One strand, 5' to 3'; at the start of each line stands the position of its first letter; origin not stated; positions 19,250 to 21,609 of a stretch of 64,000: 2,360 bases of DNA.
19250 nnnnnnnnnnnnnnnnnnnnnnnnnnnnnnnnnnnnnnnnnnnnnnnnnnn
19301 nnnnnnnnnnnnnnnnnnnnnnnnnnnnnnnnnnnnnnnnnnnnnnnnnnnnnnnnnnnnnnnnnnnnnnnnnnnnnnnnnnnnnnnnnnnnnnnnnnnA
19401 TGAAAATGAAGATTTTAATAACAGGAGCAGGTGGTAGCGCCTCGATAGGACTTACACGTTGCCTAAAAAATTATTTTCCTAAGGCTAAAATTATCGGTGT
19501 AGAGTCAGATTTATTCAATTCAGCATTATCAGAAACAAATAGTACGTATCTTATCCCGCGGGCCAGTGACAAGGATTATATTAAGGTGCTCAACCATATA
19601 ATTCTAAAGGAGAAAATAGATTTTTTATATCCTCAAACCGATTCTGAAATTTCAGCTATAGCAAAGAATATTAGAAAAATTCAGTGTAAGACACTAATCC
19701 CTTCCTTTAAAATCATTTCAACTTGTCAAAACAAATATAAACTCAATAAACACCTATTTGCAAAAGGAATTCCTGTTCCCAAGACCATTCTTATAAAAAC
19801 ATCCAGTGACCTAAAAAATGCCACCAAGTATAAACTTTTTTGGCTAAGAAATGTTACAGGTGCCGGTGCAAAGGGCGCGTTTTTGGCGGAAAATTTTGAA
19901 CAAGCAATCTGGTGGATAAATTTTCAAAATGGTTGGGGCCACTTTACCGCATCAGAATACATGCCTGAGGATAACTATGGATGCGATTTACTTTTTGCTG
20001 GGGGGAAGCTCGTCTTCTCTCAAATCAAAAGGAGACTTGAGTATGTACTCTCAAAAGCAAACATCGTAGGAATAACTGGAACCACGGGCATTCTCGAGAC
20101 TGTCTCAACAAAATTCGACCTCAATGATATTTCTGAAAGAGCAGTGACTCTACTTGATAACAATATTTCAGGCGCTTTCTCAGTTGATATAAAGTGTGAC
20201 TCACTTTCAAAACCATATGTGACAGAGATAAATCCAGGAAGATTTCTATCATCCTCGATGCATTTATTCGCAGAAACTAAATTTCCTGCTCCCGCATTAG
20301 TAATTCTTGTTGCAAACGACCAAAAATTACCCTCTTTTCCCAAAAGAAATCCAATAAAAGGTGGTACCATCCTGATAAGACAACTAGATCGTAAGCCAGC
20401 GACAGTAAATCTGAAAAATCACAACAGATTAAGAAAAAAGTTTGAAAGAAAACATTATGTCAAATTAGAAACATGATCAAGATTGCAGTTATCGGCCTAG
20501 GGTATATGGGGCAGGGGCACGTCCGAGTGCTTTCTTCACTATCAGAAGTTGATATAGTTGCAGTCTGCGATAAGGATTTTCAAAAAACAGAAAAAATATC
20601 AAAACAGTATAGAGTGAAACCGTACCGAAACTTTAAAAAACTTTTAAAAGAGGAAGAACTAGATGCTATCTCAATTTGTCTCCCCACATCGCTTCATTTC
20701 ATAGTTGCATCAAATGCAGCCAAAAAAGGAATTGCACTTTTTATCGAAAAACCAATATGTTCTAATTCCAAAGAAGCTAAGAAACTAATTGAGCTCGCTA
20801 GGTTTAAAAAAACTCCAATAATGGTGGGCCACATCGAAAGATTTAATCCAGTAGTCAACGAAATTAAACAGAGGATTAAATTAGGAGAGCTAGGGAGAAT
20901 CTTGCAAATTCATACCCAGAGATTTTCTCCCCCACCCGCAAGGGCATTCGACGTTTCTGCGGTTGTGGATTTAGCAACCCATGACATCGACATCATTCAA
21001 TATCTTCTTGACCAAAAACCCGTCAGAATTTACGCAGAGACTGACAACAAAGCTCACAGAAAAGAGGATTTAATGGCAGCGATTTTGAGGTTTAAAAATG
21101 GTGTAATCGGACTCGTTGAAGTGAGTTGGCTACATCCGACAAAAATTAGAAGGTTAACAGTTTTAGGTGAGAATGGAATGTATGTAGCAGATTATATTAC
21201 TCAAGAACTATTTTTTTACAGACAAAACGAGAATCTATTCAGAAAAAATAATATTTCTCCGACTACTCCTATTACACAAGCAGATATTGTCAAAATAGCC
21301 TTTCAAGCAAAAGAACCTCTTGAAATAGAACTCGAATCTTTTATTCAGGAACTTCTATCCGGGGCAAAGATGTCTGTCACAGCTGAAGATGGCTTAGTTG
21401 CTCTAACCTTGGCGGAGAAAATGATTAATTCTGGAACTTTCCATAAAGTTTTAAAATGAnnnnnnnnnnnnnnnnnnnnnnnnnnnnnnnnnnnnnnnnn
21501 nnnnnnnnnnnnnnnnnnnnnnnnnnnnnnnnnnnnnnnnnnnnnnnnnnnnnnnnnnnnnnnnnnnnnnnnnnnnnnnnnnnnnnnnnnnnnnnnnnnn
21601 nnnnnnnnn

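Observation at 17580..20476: HAD phosphatase fused to an Enzyme-I/PPDK-like phospho-His phosphotransferase, coupled to a stand-alone ATP-grasp protein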

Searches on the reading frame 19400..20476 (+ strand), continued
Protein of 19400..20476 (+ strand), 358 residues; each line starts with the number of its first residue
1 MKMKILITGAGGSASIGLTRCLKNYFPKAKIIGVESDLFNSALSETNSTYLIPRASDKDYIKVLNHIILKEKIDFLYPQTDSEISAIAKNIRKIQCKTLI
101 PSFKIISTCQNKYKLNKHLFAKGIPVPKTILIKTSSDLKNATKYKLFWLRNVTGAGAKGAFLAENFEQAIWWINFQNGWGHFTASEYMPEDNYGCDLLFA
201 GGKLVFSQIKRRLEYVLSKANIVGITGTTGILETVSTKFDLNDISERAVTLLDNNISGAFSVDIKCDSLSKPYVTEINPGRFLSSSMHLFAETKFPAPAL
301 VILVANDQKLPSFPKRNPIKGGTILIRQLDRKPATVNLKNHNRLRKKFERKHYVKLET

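Call 88: fold_search(model_id=the predicted structure, library=pdb)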
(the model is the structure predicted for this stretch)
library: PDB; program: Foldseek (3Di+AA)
matches with E <= 10: 1873; with E <= 0.001: 605
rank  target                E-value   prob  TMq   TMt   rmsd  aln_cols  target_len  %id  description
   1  2pn1                  4.4e-18  1.00  0.71  0.82   3.3       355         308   18  Crystal structure of carbamoylphosphate synthase large subunit (split gene in MJ) (ZP_00538348.1) from Exiguobacterium s (released 2007-05-08)
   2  2vpq_A                2.9e-17  1.00  0.67  0.55   4.8       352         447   16  Crystal structure of biotin carboxylase from S. aureus complexed with AMPPNP (released 2008-09-09)
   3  4wd3_A                9.3e-17  1.00  0.61  0.57   5.4       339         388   17  Crystal structure of an L-amino acid ligase RizA (released 2015-09-09)
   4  2vpq_B                2.4e-16  1.00  0.67  0.55   4.6       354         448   17  Crystal structure of biotin carboxylase from S. aureus complexed with AMPPNP (released 2008-09-09)
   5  1ulz                  1.6e-15  1.00  0.56  0.46   7.5       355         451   13  Crystal structure of the biotin carboxylase subunit of pyruvate carboxylase (released 2004-03-09)
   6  3orr_B                3.0e-15  1.00  0.61  0.60   4.2       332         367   16  Crystal Structure of N5-Carboxyaminoimidazole synthetase from Staphylococcus aureus (released 2011-07-20)
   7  7zz4                  3.3e-15  1.00  0.65  0.51   5.0       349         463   15  Cryo-EM structure of "BC closed" conformation of Lactococcus lactis pyruvate carboxylase with acetyl-CoA (released 2022-10-12)
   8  9yx2_A                5.3e-15  1.00  0.65  0.42   4.8       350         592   12  Structure of the long chain acyl-CoA carboxylase complex from Mycobacterium smegmatis with ATP, bicarbonate, and propi (released 2025-11-26)
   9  3k5i_A                5.7e-15  1.00  0.63  0.60   4.2       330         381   15  Crystal structure of N5-carboxyaminoimidazole synthase from aspergillus clavatus in complex with ADP and 5-aminoimadaz (released 2009-10-20)
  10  3orq_B                6.0e-15  1.00  0.61  0.60   4.2       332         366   18  Crystal Structure of N5-Carboxyaminoimidazole synthetase from Staphylococcus aureus complexed with ADP (released 2011-07-20)
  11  3k5h_A                7.1e-15  1.00  0.66  0.62   3.8       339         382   14  Crystal structure of carboxyaminoimidazole ribonucleotide synthase from asperigillus clavatus complexed with ATP (released 2009-10-20)
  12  3orq_A                7.6e-15  1.00  0.63  0.61   4.0       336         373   17  Crystal Structure of N5-Carboxyaminoimidazole synthetase from Staphylococcus aureus complexed with ADP (released 2011-07-20)
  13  1ce8_A                9.6e-15  1.00  0.60  0.23   5.2       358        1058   15  CARBAMOYL PHOSPHATE SYNTHETASE FROM ESCHERICHIS COLI WITH COMPLEXED WITH THE ALLOSTERIC LIGAND IMP (released 1999-07-26)
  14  3ouu_A                1.0e-14  1.00  0.67  0.55   4.5       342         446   18  Crystal Structure of Biotin Carboxylase-beta-gamma-ATP Complex from Campylobacter jejuni (released 2010-10-20)
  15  2ys6                  1.1e-14  1.00  0.62  0.54   5.4       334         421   14  Crystal structure of GAR synthetase from Geobacillus kaustophilus (released 2007-10-09)
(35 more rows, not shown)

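Call 93: search_protein_families(library=ncbifam, proteins=[L173:3710-4702:-, L173:4699-5814:-], max_evalue=0.0001)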
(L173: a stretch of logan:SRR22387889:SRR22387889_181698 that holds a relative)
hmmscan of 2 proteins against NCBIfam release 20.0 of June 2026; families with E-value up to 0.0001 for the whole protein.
L173:3710-4702:- (330 aa): 9 families
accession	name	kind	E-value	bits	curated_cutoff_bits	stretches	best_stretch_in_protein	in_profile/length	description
NF040723.1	UDP-GlcNAcDh_Arch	equivalog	2.3e-93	313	450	1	5-322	1-301/302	UDP-N-acetylglucosamine 3-dehydrogenase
TIGR04380.1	myo_inos_iolG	equivalog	1.4e-34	119.4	355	1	4-197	1-201/330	inositol 2-dehydrogenase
NF052679.1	InsChiInosDhIolG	equivalog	1.2e-22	80.4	540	1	5-180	3-184/343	bifunctional inositol 2-dehydrogenase/D-chiro-inositol 1-dehydrogenase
NF052479.1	LevoglcsnDh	equivalog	2.5e-16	59.4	650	1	3-148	2-157/386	levoglucosan dehydrogenase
NF058561.1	BT_2158_fam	equivalog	2e-15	56.4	750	1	2-148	33-180/487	glycoside 3-dehydrogenase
NF041392.1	XylDh_Gfo6_Halo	equivalog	4.5e-13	48.7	350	1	5-151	17-169/350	D-xylose 1-dehydrogenase Gfo6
NF008607.0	PRK11579.1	subfamily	5e-10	38.9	330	1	1-147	1-147/346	oxidoreductase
NF058563.1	BT_2159_fam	equivalog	6.7e-09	35.2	650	1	5-157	1-157/350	disaccharide 3-dehydrogenase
NF007574.0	PRK10206.1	equivalog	8.9e-08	31.6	352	1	6-237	4-244/345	oxidoreductase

L173:4699-5814:- (371 aa): 21 families
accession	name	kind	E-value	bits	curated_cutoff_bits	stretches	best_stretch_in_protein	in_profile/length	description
TIGR03588.1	PseC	equivalog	2.9e-98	329.3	423.5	1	8-369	1-377/380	UDP-4-amino-4,6-dideoxy-N-acetyl-beta-L-altrosamine transaminase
TIGR04181.1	NHT_00031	hypoth_equivalog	2e-80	270.4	420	1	9-351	1-357/359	LegC family aminotransferase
NF008687.0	PRK11706.1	equivalog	3.7e-75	253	375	1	8-369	1-371/375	dTDP-4-amino-4,6-dideoxygalactose transaminase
NF008658.2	PRK11658.1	equivalog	7.9e-72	242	631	1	7-369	3-374/379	UDP-4-amino-4-deoxy-L-arabinose aminotransferase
TIGR02379.1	ECA_wecE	subfamily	6.5e-64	216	434.85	1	9-369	2-372/376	dTDP-4-amino-4,6-dideoxy-D-glucose transaminase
NF011936.0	PRK15407.1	equivalog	7.3e-59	199.6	423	2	7-215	35-251/440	lipopolysaccharide biosynthesis protein RfbH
TIGR04427.1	PLP_DesI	equivalog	3.8e-57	194.2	650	1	35-369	50-380/390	dTDP-4-dehydro-6-deoxyglucose aminotransferase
NF005816.0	PRK07682.1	equivalog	2.9e-10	39.3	620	1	49-160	87-204/390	aminotransferase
TIGR01977.1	am_tr_V_EF2568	hypoth_equivalog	4.6e-10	39.1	377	1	35-164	42-179/376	cysteine desulfurase family protein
NF041091.1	asp_aminotase_Arch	equivalog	1.4e-09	37.3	550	1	44-159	79-200/376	aspartate aminotransferase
NF005817.0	PRK07683.1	equivalog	7.1e-08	31.6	575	1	49-132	86-168/387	aminotransferase A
NF004621.0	PRK05957.1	equivalog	7.6e-08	31.5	498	1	56-162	93-203/389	pyridoxal phosphate-dependent aminotransferase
NF004975.0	PRK06348.1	equivalog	5.1e-07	29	549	1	52-160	89-203/384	pyridoxal phosphate-dependent aminotransferase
NF041364.1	GntC_guanitoxin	equivalog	5.9e-07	28.7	415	1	61-160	68-175/356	guanitoxin biosynthesis PLP-dependent (S)-gamma-hydroxy-L-arginine cyclodehydratase GntC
NF006569.0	PRK09082.1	subfamily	1.2e-06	27.9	420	1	57-158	96-202/386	methionine aminotransferase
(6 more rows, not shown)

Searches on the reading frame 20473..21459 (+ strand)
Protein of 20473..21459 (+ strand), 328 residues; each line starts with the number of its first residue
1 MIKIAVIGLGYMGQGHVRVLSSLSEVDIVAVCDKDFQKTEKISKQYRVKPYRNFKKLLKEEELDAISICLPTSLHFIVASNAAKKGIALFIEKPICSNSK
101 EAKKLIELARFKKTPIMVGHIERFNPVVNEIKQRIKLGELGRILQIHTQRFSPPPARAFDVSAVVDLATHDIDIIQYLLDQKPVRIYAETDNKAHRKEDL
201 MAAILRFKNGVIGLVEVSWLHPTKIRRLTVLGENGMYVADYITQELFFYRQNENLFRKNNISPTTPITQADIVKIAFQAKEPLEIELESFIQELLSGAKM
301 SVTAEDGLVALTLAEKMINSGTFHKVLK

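Call 3: search_protein_families(library=pfam, proteins=[window:20473-21459:+], max_evalue=0.01)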
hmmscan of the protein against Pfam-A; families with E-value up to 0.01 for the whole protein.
window:20473-21459:+ (328 aa): 8 families
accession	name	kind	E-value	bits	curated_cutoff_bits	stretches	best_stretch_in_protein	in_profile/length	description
PF01408.29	GFO_IDH_MocA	-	1.6e-28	100.3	24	1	2-120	1-120/120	Oxidoreductase family, NAD-binding Rossmann fold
PF22725.1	GFO_IDH_MocA_C3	-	5.4e-21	75.3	27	1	129-237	2-123/124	GFO/IDH/MocA C-terminal domain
PF02894.22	GFO_IDH_MocA_C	-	9.2e-19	68.5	22.9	1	132-320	1-209/218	Oxidoreductase family, C-terminal alpha/beta domain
PF03807.23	F420_oxidored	-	0.00025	22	21.6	1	3-68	1-65/94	NADP oxidoreductase coenzyme F420-dependent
PF03446.21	NAD_binding_2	-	0.00025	21.6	21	1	3-75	1-68/161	NAD binding domain of 6-phosphogluconate dehydrogenase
PF01118.30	Semialdhyde_dh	-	0.00076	20.3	26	1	3-88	1-92/121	Semialdehyde dehydrogenase, NAD binding domain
PF01488.26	Shikimate_DH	-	0.0025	18.3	24.3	1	3-66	14-79/138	Shikimate / quinate 5-dehydrogenase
PF03721.20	UDPG_MGDP_dh_N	-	0.0037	17.3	27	1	3-45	2-42/187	UDP-glucose/GDP-mannose dehydrogenase family, NAD binding domain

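Call 6: search_protein_families(library=ncbifam, proteins=[window:20473-21459:+], max_evalue=0.01)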
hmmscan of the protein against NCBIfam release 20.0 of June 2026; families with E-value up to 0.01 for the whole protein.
window:20473-21459:+ (328 aa): 15 families
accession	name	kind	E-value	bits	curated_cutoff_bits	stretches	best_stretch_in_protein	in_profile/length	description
NF040723.1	UDP-GlcNAcDh_Arch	equivalog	3.1e-87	292.9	450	1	2-320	1-300/302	UDP-N-acetylglucosamine 3-dehydrogenase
TIGR04380.1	myo_inos_iolG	equivalog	1.6e-44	152.1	355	1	1-322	1-324/330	inositol 2-dehydrogenase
NF052679.1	InsChiInosDhIolG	equivalog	2.4e-22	79.4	540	1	2-218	3-228/343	bifunctional inositol 2-dehydrogenase/D-chiro-inositol 1-dehydrogenase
NF041392.1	XylDh_Gfo6_Halo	equivalog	3.4e-21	75.4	350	2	2-149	17-169/350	D-xylose 1-dehydrogenase Gfo6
NF052479.1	LevoglcsnDh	equivalog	1.4e-18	66.8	650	1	2-180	4-203/386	levoglucosan dehydrogenase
NF058561.1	BT_2158_fam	equivalog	1.6e-16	60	750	1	3-148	37-182/487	glycoside 3-dehydrogenase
NF007574.0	PRK10206.1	equivalog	6.2e-12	45.2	352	1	2-245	3-253/345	oxidoreductase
NF008607.0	PRK11579.1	subfamily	2.2e-11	43.4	330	1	2-238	5-248/346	oxidoreductase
NF058563.1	BT_2159_fam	equivalog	1.4e-08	34.2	650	1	2-178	1-182/350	disaccharide 3-dehydrogenase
NF003995.0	PRK05472.2-4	subfamily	0.00013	21.5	126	1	3-88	85-171/213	redox-sensing transcriptional repressor Rex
NF040740.1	ornith_Ord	equivalog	0.00015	21.4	400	1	2-110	1-123/335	2,4-diaminopentanoate dehydrogenase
NF003996.0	PRK05472.2-5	equivalog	0.0011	18.9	138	1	3-87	79-164/209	redox-sensing transcriptional repressor Rex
NF009830.0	PRK13304.1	equivalog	0.0022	17.5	267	1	1-66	1-65/265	aspartate dehydrogenase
NF003993.0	PRK05472.2-2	equivalog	0.0045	16.6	217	0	3-88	85-171/212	redox-sensing transcriptional repressor Rex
NF003990.0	PRK05472.1-4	equivalog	0.0077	15.8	233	0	3-87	86-171/214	redox-sensing transcriptional repressor Rex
